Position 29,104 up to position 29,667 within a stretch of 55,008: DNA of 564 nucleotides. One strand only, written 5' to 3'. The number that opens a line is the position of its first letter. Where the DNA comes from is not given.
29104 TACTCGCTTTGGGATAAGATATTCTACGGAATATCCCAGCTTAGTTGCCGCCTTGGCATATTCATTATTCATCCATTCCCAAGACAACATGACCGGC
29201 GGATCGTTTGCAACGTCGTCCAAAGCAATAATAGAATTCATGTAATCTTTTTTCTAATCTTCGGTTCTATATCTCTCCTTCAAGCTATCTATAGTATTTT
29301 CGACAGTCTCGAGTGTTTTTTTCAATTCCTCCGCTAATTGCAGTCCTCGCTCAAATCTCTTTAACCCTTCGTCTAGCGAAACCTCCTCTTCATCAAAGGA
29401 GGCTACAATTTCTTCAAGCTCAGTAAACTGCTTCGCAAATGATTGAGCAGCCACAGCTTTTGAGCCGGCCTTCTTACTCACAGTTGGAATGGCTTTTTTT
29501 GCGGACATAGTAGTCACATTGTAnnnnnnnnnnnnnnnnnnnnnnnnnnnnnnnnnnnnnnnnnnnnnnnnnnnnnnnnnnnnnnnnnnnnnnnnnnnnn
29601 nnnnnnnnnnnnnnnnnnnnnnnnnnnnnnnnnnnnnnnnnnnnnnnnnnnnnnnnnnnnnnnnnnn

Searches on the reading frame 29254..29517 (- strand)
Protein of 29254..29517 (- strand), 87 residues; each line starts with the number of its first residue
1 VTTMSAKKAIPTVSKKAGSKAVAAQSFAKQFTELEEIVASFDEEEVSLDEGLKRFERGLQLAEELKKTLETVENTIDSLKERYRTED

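Call 3: search_protein_families(library=pfam, proteins=[window:29254-29517:-], max_evalue=0.01)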
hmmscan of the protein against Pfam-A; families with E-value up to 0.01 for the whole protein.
window:29254-29517:- (87 aa): 2 families
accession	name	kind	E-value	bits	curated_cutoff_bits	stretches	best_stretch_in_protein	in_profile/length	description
PF02609.21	Exonuc_VII_S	-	6.7e-12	45.7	24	1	27-77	1-51/52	Exonuclease VII small subunit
PF10241.14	KxDL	-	5.1e-05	23.9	27.2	1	39-85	34-80/86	Uncharacterized conserved protein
